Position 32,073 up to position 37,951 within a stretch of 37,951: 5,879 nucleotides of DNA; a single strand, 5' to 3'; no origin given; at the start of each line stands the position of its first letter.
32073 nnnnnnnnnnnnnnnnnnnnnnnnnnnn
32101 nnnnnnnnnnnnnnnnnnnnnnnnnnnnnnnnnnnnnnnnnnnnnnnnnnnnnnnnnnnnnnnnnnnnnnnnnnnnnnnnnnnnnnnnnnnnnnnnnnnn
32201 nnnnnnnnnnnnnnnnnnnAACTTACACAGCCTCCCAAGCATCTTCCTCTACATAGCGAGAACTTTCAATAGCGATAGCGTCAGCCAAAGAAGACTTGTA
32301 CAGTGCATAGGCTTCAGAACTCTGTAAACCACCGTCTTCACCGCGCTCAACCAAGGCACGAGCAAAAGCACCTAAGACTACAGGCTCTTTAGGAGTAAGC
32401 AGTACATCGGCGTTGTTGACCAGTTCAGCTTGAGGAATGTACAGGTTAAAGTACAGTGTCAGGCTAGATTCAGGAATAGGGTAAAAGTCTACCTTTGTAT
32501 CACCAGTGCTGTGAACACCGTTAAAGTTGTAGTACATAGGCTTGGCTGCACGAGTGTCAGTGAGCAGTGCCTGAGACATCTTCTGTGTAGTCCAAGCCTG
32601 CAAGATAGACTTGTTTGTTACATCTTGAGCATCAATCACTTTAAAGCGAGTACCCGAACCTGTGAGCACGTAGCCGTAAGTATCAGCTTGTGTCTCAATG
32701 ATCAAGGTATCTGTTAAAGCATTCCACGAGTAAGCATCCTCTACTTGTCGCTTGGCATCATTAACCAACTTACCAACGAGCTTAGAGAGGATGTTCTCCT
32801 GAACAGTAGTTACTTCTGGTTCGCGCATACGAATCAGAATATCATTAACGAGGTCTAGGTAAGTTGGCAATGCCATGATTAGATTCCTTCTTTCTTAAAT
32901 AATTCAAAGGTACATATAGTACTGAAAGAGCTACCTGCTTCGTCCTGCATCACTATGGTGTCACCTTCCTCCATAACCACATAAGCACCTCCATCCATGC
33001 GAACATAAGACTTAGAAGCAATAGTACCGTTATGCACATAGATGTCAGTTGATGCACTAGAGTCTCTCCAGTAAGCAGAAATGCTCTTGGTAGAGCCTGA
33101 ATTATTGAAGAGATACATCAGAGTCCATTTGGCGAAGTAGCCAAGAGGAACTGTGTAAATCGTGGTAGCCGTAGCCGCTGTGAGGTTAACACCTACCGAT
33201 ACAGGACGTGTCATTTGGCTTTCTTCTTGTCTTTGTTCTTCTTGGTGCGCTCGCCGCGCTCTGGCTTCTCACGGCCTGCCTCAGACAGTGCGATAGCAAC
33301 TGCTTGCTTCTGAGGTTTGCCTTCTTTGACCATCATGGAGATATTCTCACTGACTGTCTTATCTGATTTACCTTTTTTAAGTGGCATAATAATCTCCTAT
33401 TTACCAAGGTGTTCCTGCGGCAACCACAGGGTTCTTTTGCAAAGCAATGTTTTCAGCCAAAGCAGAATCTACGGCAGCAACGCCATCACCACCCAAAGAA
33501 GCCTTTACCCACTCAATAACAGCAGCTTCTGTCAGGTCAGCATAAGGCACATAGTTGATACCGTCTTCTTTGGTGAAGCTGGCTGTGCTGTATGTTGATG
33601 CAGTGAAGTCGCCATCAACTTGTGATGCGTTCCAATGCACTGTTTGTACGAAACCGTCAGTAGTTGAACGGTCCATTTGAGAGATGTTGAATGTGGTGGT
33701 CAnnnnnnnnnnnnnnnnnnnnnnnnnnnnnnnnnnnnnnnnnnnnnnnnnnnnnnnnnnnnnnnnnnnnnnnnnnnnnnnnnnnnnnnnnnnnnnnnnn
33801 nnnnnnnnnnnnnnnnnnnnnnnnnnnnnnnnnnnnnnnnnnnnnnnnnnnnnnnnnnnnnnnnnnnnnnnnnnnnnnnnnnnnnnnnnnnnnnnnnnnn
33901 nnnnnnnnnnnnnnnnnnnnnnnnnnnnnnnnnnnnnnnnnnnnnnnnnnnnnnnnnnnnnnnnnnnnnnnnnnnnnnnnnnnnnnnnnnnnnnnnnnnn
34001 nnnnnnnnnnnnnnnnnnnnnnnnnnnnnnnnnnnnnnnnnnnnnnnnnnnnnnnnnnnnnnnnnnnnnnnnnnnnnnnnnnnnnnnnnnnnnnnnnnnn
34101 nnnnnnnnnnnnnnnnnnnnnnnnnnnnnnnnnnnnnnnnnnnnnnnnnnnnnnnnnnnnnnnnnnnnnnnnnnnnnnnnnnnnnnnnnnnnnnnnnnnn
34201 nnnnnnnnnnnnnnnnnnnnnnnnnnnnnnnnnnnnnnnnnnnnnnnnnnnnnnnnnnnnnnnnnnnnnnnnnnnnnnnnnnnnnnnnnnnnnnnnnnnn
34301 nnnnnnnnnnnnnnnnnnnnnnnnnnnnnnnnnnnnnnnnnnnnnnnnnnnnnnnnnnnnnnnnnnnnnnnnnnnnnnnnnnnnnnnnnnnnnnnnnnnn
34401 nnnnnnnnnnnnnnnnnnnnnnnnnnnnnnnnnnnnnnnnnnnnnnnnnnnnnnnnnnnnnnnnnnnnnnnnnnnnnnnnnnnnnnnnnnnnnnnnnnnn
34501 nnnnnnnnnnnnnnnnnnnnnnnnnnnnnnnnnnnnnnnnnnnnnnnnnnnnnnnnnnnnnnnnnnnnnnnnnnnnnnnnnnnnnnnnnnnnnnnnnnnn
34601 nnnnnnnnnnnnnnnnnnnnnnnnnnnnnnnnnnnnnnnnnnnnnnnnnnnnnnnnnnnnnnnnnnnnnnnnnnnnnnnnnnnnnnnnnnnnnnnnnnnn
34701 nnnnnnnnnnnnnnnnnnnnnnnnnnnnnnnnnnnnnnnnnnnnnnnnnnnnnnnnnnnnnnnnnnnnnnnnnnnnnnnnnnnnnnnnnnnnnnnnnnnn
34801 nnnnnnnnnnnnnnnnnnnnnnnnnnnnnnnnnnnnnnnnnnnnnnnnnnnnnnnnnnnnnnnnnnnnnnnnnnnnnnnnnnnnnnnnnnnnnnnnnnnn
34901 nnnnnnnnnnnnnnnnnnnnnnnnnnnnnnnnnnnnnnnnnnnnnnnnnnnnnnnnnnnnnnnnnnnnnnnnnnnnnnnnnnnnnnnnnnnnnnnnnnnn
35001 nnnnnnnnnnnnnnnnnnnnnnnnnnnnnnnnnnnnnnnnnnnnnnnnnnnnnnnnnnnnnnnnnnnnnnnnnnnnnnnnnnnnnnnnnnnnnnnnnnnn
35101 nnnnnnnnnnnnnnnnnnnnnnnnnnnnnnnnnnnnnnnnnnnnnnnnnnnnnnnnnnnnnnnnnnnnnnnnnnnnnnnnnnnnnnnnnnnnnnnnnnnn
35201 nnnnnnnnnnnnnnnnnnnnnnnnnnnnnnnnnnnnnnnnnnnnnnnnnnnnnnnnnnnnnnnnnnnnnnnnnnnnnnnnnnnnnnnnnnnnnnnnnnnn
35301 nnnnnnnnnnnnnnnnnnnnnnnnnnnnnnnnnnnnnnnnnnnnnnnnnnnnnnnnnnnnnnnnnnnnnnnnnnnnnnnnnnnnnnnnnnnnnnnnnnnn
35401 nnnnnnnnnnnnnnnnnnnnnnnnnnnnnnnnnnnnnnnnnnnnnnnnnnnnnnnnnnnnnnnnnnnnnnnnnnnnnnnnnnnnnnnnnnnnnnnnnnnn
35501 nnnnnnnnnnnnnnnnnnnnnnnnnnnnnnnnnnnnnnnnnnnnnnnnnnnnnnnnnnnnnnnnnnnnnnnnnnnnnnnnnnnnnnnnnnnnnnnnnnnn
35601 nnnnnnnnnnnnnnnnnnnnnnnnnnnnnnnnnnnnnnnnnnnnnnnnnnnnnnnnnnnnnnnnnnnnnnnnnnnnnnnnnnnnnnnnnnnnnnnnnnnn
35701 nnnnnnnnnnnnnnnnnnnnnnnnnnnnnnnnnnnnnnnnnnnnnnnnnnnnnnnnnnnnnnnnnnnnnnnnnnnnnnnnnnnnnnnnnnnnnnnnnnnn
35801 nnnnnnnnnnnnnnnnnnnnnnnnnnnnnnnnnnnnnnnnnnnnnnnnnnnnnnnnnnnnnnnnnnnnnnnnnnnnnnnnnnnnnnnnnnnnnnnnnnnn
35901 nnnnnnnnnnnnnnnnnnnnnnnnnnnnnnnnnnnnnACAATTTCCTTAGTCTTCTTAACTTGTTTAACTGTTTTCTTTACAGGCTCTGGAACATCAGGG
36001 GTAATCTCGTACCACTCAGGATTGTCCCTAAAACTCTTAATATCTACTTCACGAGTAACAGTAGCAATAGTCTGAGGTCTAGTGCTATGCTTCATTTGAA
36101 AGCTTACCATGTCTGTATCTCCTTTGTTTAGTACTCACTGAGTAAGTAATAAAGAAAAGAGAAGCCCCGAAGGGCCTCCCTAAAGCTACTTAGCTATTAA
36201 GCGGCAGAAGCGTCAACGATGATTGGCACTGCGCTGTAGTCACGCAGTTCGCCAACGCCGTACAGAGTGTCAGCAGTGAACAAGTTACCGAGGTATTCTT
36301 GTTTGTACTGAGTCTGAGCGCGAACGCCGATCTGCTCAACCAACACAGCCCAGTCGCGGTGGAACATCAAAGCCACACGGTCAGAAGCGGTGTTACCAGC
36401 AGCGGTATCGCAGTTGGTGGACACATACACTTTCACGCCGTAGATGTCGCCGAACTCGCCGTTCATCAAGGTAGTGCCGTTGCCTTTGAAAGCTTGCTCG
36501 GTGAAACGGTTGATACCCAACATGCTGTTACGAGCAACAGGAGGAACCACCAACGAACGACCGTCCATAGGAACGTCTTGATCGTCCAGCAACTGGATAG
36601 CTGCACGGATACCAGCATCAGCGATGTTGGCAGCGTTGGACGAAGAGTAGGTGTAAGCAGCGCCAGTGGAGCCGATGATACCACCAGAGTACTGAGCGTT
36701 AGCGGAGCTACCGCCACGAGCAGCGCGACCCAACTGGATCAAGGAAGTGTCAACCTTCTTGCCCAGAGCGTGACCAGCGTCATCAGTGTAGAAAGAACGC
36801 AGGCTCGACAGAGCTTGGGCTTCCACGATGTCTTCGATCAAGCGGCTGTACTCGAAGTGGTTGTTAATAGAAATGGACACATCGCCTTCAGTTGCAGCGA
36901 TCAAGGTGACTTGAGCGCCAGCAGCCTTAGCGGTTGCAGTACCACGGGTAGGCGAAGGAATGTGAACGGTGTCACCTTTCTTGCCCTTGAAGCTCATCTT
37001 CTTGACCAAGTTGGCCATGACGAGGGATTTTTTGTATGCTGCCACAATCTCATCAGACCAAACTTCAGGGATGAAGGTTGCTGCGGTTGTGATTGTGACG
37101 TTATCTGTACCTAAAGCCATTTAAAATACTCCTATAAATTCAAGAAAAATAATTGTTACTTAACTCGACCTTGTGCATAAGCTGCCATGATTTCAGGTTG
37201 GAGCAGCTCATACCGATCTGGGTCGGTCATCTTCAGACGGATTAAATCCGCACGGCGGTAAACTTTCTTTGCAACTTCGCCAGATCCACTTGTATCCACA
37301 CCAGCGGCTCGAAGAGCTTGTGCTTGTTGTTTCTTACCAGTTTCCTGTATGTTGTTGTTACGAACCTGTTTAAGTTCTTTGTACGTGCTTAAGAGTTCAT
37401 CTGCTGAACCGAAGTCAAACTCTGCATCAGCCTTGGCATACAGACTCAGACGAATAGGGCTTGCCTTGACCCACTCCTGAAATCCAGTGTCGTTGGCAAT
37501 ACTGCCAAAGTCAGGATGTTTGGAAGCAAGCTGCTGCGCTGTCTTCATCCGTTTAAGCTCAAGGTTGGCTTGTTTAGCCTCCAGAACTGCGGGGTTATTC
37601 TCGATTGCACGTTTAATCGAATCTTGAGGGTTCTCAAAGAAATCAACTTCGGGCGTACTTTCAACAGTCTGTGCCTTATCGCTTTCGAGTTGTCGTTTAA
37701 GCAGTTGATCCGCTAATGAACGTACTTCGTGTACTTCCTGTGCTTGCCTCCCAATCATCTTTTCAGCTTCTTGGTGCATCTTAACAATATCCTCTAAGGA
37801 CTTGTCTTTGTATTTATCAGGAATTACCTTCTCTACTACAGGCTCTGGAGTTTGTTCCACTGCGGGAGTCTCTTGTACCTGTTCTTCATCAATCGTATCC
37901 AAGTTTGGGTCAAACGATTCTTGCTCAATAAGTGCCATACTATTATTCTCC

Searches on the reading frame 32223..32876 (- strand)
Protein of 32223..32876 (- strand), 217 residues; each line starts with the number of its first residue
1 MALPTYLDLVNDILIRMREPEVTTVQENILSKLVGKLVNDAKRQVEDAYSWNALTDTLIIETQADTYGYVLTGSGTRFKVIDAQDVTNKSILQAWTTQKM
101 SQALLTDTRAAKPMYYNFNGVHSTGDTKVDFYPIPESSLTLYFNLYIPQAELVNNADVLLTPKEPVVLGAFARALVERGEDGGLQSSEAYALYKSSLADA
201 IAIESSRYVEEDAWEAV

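Call 8: search_protein_families(library=phrogs, proteins=[window:32223-32876:-], max_evalue=0.001)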
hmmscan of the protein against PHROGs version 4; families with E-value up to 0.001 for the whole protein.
window:32223-32876:- (217 aa): 1 family
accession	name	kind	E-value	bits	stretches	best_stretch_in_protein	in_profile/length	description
phrog_10775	-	tail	2.9e-11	44.5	1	4-163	4-178/237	tail protein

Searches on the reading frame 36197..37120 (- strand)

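Call 8: search_protein_families(library=phrogs, proteins=[window:36197-37120:-], max_evalue=0.001)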
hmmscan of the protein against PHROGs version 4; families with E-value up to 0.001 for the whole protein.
window:36197-37120:- (307 aa): 3 families
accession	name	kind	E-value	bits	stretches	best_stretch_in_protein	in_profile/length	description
phrog_267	-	head and packaging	2.7e-53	182.6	1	7-305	27-328/410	major head protein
phrog_283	-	head and packaging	3.9e-18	67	1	12-245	4-225/385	major head protein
phrog_544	-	head and packaging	2.1e-06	28.4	1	9-276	5-256/282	major head protein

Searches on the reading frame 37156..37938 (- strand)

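Call 8: search_protein_families(library=phrogs, proteins=[window:37156-37938:-], max_evalue=0.001)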
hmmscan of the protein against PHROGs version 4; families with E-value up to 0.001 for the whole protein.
window:37156-37938:- (260 aa): 1 family
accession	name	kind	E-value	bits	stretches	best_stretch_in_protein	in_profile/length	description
phrog_13678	-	unknown function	2e-11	45.1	1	7-260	40-299/300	-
